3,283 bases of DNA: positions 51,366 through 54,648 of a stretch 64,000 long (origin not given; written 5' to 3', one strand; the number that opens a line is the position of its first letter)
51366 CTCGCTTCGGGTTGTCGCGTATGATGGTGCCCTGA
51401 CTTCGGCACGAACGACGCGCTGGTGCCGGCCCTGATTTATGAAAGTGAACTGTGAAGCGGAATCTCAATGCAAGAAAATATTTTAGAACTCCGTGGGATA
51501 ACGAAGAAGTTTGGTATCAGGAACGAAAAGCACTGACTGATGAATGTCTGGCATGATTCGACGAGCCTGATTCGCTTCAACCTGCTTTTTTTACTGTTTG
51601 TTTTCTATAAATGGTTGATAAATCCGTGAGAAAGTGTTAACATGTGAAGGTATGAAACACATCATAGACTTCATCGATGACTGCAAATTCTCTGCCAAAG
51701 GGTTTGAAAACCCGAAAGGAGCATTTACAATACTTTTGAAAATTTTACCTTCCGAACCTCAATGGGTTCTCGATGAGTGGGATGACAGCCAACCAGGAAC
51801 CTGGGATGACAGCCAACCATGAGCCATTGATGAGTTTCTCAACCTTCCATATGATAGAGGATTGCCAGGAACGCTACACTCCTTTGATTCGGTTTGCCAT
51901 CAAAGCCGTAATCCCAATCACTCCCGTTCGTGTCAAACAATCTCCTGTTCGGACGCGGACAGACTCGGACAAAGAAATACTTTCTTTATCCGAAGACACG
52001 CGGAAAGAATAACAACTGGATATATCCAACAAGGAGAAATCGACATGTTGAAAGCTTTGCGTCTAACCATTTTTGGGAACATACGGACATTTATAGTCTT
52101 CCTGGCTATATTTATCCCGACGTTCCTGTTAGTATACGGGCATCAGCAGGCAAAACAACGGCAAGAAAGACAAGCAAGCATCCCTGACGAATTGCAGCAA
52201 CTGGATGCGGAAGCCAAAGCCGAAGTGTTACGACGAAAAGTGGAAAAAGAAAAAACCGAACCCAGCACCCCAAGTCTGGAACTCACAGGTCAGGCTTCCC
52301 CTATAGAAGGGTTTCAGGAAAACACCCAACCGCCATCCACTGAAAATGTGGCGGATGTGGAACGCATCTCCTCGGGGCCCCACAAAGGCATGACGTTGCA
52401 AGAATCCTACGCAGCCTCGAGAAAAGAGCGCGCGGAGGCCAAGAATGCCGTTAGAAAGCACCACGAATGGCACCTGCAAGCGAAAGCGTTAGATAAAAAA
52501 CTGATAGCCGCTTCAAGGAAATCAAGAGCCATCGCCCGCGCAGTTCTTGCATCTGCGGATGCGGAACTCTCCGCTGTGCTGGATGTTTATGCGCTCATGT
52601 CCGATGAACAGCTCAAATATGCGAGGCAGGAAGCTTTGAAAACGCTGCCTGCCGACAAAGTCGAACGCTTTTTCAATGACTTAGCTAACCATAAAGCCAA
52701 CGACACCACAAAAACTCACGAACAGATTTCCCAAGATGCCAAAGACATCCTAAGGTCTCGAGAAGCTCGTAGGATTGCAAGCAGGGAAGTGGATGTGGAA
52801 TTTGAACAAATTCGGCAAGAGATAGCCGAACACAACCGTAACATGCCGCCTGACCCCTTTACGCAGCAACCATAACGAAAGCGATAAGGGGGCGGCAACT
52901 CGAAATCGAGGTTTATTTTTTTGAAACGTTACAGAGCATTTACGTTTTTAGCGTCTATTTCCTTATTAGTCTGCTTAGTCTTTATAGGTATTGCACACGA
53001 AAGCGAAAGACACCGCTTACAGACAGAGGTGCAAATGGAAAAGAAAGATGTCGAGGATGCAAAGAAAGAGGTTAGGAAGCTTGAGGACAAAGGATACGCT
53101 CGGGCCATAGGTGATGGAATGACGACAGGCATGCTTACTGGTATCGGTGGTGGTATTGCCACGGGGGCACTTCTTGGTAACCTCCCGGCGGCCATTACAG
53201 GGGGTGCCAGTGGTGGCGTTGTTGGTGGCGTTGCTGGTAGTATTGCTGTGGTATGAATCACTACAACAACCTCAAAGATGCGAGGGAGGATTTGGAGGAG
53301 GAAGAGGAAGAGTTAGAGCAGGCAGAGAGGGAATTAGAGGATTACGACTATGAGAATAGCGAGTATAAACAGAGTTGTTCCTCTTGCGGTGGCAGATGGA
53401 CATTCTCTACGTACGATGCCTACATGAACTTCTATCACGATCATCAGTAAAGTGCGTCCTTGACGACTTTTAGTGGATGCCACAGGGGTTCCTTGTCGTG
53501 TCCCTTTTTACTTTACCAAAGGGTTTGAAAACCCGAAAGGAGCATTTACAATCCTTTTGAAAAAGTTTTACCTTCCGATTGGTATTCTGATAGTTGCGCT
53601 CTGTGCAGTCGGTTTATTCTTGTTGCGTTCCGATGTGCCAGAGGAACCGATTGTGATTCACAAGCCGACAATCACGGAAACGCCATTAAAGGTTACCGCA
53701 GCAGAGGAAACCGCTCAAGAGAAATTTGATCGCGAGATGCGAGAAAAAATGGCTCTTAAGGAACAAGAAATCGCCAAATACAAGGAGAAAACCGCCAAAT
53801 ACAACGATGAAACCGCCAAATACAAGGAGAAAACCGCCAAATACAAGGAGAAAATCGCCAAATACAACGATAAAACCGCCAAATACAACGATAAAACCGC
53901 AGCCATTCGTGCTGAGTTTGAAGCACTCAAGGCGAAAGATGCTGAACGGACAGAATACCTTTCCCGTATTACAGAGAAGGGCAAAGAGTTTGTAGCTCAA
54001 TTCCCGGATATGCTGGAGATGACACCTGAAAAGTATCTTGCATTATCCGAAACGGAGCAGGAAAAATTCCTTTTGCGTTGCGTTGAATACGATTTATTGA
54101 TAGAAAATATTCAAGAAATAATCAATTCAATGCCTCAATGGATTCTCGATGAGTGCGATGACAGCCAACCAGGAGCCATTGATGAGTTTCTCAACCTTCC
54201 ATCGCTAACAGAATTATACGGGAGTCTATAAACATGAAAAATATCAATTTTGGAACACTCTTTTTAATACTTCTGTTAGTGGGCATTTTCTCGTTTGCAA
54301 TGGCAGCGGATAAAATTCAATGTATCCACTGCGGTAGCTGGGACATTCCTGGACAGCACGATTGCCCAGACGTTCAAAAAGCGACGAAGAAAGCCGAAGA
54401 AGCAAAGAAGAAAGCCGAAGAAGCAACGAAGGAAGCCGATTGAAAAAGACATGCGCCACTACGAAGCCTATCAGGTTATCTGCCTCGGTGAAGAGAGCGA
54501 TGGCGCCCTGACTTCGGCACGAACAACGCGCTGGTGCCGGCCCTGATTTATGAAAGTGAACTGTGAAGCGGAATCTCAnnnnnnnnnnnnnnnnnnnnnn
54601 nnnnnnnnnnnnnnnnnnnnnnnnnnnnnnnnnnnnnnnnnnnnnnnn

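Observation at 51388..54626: ~3-kb island inserted into the 5' end of an ABC-importer gene, flanked by 128-bp direct repeats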

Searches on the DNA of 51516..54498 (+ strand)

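Call 84: search_dna_similar(query=window:51516-54498:+, collection=plasmids, mode=distant, max_rows=10)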
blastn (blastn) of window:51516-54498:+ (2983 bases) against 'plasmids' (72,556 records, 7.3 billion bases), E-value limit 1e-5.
No match.

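Call 85: search_dna_similar(query=window:51516-54498:+, collection=phages, mode=distant, max_rows=10)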
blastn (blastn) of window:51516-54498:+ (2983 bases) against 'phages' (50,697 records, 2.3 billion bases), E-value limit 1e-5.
No match.

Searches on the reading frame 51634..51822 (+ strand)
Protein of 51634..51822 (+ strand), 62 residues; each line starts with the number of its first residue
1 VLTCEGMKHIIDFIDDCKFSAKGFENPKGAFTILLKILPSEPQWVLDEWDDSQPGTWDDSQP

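Call 7: search_protein_families(library=pfam, proteins=[window:51634-51822:+], max_evalue=0.1)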
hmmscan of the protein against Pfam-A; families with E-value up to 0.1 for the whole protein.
window:51634-51822:+ (62 aa): 0 families

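Call 8: search_protein_families(library=phrogs, proteins=[window:51634-51822:+], max_evalue=0.1)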
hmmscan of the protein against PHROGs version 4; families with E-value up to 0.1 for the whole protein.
window:51634-51822:+ (62 aa): 0 families

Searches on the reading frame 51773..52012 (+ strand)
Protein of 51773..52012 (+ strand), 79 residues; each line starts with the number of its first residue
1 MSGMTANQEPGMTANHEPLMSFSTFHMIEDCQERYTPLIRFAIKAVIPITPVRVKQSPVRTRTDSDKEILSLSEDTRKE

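Call 83: search_protein_families(library=pfam, proteins=[window:51773-52012:+], max_evalue=0.01)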
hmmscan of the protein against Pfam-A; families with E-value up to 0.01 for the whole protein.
window:51773-52012:+ (79 aa): 0 families

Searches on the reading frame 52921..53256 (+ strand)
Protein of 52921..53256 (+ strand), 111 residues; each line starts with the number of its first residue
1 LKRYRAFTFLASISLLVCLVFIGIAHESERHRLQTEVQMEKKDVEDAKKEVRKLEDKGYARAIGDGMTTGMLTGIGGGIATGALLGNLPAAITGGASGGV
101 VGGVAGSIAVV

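Call 7: search_protein_families(library=pfam, proteins=[window:52921-53256:+], max_evalue=0.1)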
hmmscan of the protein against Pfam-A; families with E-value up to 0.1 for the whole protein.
window:52921-53256:+ (111 aa): 4 families
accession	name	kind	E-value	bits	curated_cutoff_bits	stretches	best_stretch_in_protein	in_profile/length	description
PF13441.11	Gly-zipper_YMGG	-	0.0024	18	28.9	1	66-107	2-44/45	YMGG-like Gly-zipper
PF04977.20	DivIC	-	0.02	15.1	28.9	1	27-61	23-58/80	Septum formation initiator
PF24627.1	PUMA_CC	-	0.038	14.4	30.1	1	34-57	42-65/74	PUMA coiled-coil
PF06506.16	PrpR_N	-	0.083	12.9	29.1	0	38-72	99-133/167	Propionate catabolism activator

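Call 8: search_protein_families(library=phrogs, proteins=[window:52921-53256:+], max_evalue=0.1)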
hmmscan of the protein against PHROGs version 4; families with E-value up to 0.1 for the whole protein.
window:52921-53256:+ (111 aa): 4 families
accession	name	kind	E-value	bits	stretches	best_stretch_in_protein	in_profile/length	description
phrog_16692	-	unknown function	0.017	14.5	1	53-109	706-759/1107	-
phrog_18476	-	unknown function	0.039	14.7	1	69-107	70-107/209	-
phrog_32082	-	unknown function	0.055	15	1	7-55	13-60/109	-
phrog_3654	-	unknown function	0.078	12.9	1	36-93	88-146/577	-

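Call 12: find_encoding_contigs(protein=window:52921-53256:+, flank=10000, max_places=10)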
Protein window:52921-53256:+ (111 aa): 1 contig read that carries it; 1 place shown.
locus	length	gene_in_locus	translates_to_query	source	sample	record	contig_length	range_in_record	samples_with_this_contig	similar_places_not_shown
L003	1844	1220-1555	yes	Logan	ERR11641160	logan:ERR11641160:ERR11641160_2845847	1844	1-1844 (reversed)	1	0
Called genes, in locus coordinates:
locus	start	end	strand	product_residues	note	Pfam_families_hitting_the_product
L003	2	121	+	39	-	?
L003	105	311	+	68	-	-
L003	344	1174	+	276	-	-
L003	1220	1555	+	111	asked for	-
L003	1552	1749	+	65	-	-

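Call 40: search_protein_families(library=padloc, proteins=[window:52921-53256:+], max_evalue=0.1)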
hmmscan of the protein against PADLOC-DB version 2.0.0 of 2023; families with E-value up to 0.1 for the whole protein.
window:52921-53256:+ (111 aa): 0 families

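Call 41: search_protein_families(library=ncbifam, proteins=[window:52921-53256:+], max_evalue=0.01)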
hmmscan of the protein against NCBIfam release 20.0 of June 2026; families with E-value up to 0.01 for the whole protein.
window:52921-53256:+ (111 aa): 0 families

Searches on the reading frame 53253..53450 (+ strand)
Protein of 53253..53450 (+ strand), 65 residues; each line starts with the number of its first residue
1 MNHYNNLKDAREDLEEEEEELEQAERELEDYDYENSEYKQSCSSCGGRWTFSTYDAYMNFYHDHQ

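Call 7: search_protein_families(library=pfam, proteins=[window:53253-53450:+], max_evalue=0.1)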
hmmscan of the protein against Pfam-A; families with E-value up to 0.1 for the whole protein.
window:53253-53450:+ (65 aa): 3 families
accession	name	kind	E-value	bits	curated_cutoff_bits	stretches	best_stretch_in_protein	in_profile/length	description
PF23969.1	DUF7296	-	0.0004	21.4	27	1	19-52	30-65/115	Domain of unknown function (DUF7296)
PF16888.10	YwqH-like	-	0.012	16.3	33.7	1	6-60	28-82/123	YwqH-like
PF24596.1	DUF7620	-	0.044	14.7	27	1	8-32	12-36/69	Family of unknown function (DUF7620)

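Call 8: search_protein_families(library=phrogs, proteins=[window:53253-53450:+], max_evalue=0.1)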
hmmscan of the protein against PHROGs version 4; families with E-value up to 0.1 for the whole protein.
window:53253-53450:+ (65 aa): 2 families
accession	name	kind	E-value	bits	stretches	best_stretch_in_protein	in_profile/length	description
phrog_21494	-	unknown function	0.021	15.9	1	17-61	34-77/124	-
phrog_368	-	unknown function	0.033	15.1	1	5-43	89-127/239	-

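Call 40: search_protein_families(library=padloc, proteins=[window:53253-53450:+], max_evalue=0.1)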
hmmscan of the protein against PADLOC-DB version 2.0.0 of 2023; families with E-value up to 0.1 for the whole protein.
window:53253-53450:+ (65 aa): 1 family
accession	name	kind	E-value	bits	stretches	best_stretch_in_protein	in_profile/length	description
PDLC02744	PbeC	-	0.023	11.3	1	6-43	212-249/633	PbeC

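Call 41: search_protein_families(library=ncbifam, proteins=[window:53253-53450:+], max_evalue=0.01)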
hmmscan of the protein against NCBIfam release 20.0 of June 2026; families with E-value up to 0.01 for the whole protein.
window:53253-53450:+ (65 aa): 0 families

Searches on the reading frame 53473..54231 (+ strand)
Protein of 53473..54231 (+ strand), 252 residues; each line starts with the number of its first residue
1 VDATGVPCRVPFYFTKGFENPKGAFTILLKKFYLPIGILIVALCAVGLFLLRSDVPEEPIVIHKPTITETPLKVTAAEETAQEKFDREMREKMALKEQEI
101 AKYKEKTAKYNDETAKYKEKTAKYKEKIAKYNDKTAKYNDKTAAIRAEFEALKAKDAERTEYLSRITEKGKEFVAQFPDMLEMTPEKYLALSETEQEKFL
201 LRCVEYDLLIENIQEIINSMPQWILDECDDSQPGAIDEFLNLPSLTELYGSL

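Call 7: search_protein_families(library=pfam, proteins=[window:53473-54231:+], max_evalue=0.1)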
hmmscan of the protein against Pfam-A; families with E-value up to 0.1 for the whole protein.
window:53473-54231:+ (252 aa): 6 families
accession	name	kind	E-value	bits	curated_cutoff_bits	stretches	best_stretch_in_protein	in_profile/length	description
PF13870.11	CCDC113_CCDC96_CC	-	0.0023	18.1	31.6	1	88-173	53-138/177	CCDC113/CCDC96, coiled-coil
PF10186.14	ATG14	-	0.019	14.5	33.2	1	73-160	41-131/347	Vacuolar sorting 38 and autophagy-related subunit 14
PF13874.11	Nup54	-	0.043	14.3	30.5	1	88-156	33-102/140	Nucleoporin complex subunit 54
PF05266.19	DUF724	-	0.062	13.6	38.4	1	79-154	108-186/188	Protein of unknown function (DUF724)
PF14362.11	DUF4407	-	0.085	12.6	31.3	0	76-168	159-254/297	Domain of unknown function (DUF4407)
PF13166.12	AAA_13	-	0.094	11.8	36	0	74-179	326-427/713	AAA domain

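Call 8: search_protein_families(library=phrogs, proteins=[window:53473-54231:+], max_evalue=0.1)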
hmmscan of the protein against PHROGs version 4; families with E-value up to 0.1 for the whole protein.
window:53473-54231:+ (252 aa): 7 families
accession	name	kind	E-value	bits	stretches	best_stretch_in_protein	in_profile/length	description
phrog_8892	-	tail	0.014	15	1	81-156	430-505/752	tail length tape measure protein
phrog_1847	-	unknown function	0.024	14.5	1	80-162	70-342/474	-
phrog_948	-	unknown function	0.028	15.9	0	122-163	49-92/135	-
phrog_18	-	tail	0.046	14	1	101-160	481-540/573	minor tail protein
phrog_4780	-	unknown function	0.051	14.1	1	80-186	106-211/275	-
phrog_4704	-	tail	0.052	13.2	1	90-171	44-109/625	tail length tape measure protein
phrog_1272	-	tail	0.062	11.9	1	83-174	1179-1275/1606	tail length tape measure protein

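Call 11: find_encoding_contigs(protein=window:53473-54231:+, flank=10000, max_places=10)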
Protein window:53473-54231:+ (252 aa): no gene with exactly this product is on record in the collection.

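Call 28: find_homologous_proteins(query=window:53557-54231:+, max_evalue=0.001)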
Query window:53557-54231:+ (224 aa): 10 proteins with E <= 0.001 among 2882 candidates.
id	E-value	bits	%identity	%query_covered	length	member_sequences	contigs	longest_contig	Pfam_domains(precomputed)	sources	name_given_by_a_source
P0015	1.5e-138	477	100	100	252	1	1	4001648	-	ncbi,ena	-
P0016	7.5e-71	256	60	100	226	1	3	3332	-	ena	-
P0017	9.8e-70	253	56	100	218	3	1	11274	-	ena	-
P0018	3.0e-59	218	50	100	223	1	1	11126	-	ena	-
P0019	9.1e-59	217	50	100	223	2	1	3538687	-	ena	-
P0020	3.8e-57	212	47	100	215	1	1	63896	-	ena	-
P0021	3.5e-54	202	46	100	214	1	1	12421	-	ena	-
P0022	1.2e-51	194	44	100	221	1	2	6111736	-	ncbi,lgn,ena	-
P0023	2.1e-51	193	48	100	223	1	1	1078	-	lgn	-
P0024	1.4e-16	79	46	65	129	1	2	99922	-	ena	-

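Call 29: find_encoding_contigs(protein=P0022, flank=10000, max_places=3)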
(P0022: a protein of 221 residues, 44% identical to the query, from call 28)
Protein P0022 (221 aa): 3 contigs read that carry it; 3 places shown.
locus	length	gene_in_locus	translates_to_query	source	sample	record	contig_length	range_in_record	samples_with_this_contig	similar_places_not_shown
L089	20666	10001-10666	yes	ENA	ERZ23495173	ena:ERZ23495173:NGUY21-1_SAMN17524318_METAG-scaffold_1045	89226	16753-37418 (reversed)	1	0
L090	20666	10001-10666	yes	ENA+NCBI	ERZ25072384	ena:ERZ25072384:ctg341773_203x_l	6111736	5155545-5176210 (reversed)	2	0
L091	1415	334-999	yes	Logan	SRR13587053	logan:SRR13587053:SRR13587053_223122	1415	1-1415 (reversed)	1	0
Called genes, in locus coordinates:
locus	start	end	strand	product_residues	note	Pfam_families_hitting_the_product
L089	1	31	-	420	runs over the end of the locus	PF13439:Glyco_transf_4, PF13579:Glyco_trans_4_4 (faint), PF00534:Glycos_transf_1, PF13692:Glyco_trans_1_4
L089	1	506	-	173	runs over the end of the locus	PF02367:TsaE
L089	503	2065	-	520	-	PF00005:ABC_tran, PF13304:AAA_21 (faint), PF00005:ABC_tran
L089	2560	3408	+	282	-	-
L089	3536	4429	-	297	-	-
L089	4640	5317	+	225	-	PF03070:TENA_THI-4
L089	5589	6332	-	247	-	PF03781:FGE-sulfatase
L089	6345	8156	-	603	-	PF00672:HAMP, PF13188:PAS_8 (weak), PF00512:HisKA, PF02518:HATPase_c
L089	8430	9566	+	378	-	PF01609:DDE_Tnp_1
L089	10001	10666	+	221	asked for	-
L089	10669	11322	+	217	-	-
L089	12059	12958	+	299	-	PF00701:DHDPS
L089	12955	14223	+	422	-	PF00275:EPSP_synthase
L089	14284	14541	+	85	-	PF04255:DUF433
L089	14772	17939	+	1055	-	PF19773:DUF6259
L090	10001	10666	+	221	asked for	-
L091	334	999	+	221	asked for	-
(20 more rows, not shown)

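Call 30: find_encoding_contigs(protein=P0017, flank=10000, max_places=3)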
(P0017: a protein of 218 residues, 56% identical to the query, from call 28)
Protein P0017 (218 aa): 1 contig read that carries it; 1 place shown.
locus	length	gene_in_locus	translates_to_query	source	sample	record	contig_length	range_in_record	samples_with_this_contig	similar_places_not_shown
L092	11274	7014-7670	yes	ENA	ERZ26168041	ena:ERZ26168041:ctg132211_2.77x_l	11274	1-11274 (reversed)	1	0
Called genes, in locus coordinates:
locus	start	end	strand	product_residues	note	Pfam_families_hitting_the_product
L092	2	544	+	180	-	?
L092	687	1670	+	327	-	PF00248:Aldo_ket_red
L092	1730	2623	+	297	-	PF05721:PhyH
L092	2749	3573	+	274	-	PF05721:PhyH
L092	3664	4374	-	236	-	PF00702:Hydrolase, PF13419:HAD_2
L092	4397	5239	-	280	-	PF03848:TehB (weak), PF05175:MTS (weak), PF05401:NodS (weak), PF13489:Methyltransf_23, PF08241:Methyltransf_11, PF08242:Methyltransf_12, PF13649:Methyltransf_25, PF13847:Methyltransf_31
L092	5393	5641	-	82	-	-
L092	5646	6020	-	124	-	PF06452:CBM9_1 (weak)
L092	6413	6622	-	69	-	-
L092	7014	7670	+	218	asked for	-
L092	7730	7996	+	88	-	-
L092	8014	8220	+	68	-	-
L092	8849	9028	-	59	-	-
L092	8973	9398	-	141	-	-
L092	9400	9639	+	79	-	-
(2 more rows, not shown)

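Call 40: search_protein_families(library=padloc, proteins=[window:53557-54231:+], max_evalue=0.1)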
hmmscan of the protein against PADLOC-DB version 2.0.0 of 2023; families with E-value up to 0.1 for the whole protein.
window:53557-54231:+ (224 aa): 8 families
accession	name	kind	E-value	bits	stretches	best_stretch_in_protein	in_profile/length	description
PDLC02663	DndD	-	0.00081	16.3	1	53-196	208-352/675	DndD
PDLC05062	PDC-S66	-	0.0082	13.6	1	63-140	52-130/282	-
PDLC04547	PDC-M26A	-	0.0084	12.7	1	50-150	158-265/724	-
PDLC03862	LmuB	-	0.016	11.6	1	46-149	400-502/643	-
PDLC00268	PtuA1|PtuA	-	0.026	11.9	1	54-191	61-199/411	AAA ATPase domain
PDLC03859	LmuB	-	0.041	11.1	1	69-175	345-451/611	-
PDLC00583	JetC3|JetC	-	0.042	9.6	1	49-170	878-1000/1471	DUF3584 domain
PDLC02740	PbeC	-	0.043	10.6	1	48-153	402-504/648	PbeC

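Call 41: search_protein_families(library=ncbifam, proteins=[window:53557-54231:+], max_evalue=0.01)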
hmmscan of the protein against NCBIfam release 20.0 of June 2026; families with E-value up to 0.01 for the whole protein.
window:53557-54231:+ (224 aa): 6 families
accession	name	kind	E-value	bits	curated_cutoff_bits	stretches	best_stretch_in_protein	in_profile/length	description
NF033804.1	Streccoc_I_II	equivalog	7.2e-05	20.3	1500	1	67-138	430-501/1551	antigen I/II family LPXTG-anchored adhesin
TIGR02168.1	SMC_prok_B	equivalog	9.5e-05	20.3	567.35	1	51-192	808-950/1181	chromosome segregation protein SMC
TIGR03319.1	RNase_Y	equivalog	0.00064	18.3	454.35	1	45-193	26-173/514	ribonuclease Y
NF047418.1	teichoic_AuxB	equivalog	0.0033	16.5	300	1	46-133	170-257/345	lipoteichoic acid stability factor AuxB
NF033885.1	conj_TraP_IncI1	equivalog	0.0066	16.2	135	1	9-127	19-136/217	conjugal transfer protein TraP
TIGR02169.1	SMC_prok_A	equivalog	0.0066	14.2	729.4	1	59-141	333-415/1165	chromosome segregation protein SMC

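Call 46: find_related_loci(query=A4, collection=viral_contigs, flank=8000)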
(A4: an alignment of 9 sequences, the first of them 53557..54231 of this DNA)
Query A4 (224 aa) in viral_contigs; peptide patterns used: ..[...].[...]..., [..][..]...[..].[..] (x = any residue, [..] = any of these).
190 stretches matched a pattern, but none encodes a relative of the query by tblastn (E <= 1e-3).

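Call 74: predict_structure(alignment_id=A4)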
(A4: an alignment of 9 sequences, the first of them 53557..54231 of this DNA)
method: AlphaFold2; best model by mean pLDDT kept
length: 224 residues; sequences in the alignment: 9
mean_pLDDT: 81.1   pTM: 0.47
mean pLDDT of the five models: 81.1, 80.5, 80.4, 79.0, 77.1
residues with pLDDT >= 90: 125; 70-90: 49; 50-70: 19; < 50: 31
segments of 3 or more residues with pLDDT < 50: 1-6, 26-50
pLDDT, mean of each block of 10 residues (from residue 1): 49 65 47 37 39 79 90 94 95 96 93 93 93 92 87 87 93 91 93 93 90 87 84
secondary structure, 60 per line:
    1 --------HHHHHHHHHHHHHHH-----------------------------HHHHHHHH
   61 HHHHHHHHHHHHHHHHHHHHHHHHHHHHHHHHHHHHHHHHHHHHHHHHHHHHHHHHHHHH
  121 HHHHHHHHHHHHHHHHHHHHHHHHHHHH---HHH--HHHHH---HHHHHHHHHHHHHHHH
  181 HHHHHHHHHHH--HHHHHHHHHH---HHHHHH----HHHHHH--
elements in order: H9-23 H53-148 H157-161 H165-191 H194-203 H207-212 H217-222
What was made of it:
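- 53511..54231 (+): Module B, gene 1: conserved 5'UTR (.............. hairpin + AAAGGAG) and p252. The true product is about 224-226 aa, family start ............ Here the ATG is mutated to ATC at 53551, with a TTG at 53557. The protein has a TM helix, a long coiled coil and a helical C-terminal domain. AF2 pLDDT 81 (call 74).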

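Call 78: fold_search(model_id=the predicted structure, library=pdb)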
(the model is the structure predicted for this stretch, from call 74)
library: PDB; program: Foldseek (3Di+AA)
matches with E <= 10: 26; with E <= 0.001: 0
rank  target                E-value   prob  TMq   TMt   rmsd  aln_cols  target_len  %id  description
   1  5ijj_A                1.2e+00  0.21  0.23  0.27   8.8       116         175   11  Structure of the SPX domain of Chaetomium thermophilum Glycerophosphodiester Phosphodiesterase 1 in complex with inosi (released 2016-04-27)
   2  9jxi_A                3.5e+00  0.04  0.13  0.06  11.7       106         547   17  Cryo-EM structure of human XPR1 with InsP8 in an 'arch-like' intermediate state of the SPX domain (released 2025-08-27)
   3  6rd4_7                4.2e+00  0.11  0.22  0.27  17.8       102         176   19  CryoEM structure of Polytomella F-ATP synthase, Full dimer, composite map (released 2019-07-03)
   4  3u3b_A                4.5e+00  0.08  0.19  0.35   8.7        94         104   16  Crystal Structure of Computationally Redesigned Four-Helix Bundle (released 2012-06-13)
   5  9fqr_F5               4.8e+00  0.05  0.20  0.14  30.5       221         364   14  96-nm repeat of axonemal doublet microtubules from bovine sperm (released 2025-03-26)
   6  8x5f_A                4.8e+00  0.04  0.15  0.07  13.2       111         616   14  human XPR1 in complex with InsP6 (released 2024-07-03)
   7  5aqq_B                5.1e+00  0.06  0.18  0.31   7.3        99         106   11  Fragment-based screening of HSP70 sheds light on the functional role of ATP-binding site residues (released 2016-10-05)
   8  2z6e_A                5.4e+00  0.04  0.13  0.08  17.3        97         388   12  Crystal Structure of Human DAAM1 FH2 (released 2008-05-27)
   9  8xyv_B                5.8e+00  0.14  0.27  0.51   4.7        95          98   18  De novo designed protein 0705-5 (released 2024-10-02)
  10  4hwh_C                5.8e+00  0.10  0.23  0.44   5.5        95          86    8  Crystal structure of ATBAG4 (released 2013-05-29)
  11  6egc                  5.8e+00  0.03  0.12  0.16  10.7        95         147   19  Single-chain version of 2L4HC2_23 (PDB 5J0K) (released 2019-05-29)
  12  6vbn_B                5.8e+00  0.03  0.11  0.07  13.9        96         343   12  Crystal Structure of hTDO2 bound to inhibitor GNE1 (released 2020-05-06)
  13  9dvm_B                6.2e+00  0.04  0.17  0.08   9.8       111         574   16  Structure of the phosphate exporter XPR1/SLC53A1, InsP8-bound, intracellular gate open/intracellular gate closed state (released 2025-04-02)
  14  7jh6_A                6.6e+00  0.10  0.22  0.28  15.7        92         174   17  De novo designed two-domain di-Zn(II) and porphyrin-binding protein (released 2020-12-09)
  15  7xad_I                6.6e+00  0.07  0.18  0.39   7.6        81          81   20  Crystal strucutre of PD-L1 and DBL2_02 designed protein binder (released 2023-04-12)
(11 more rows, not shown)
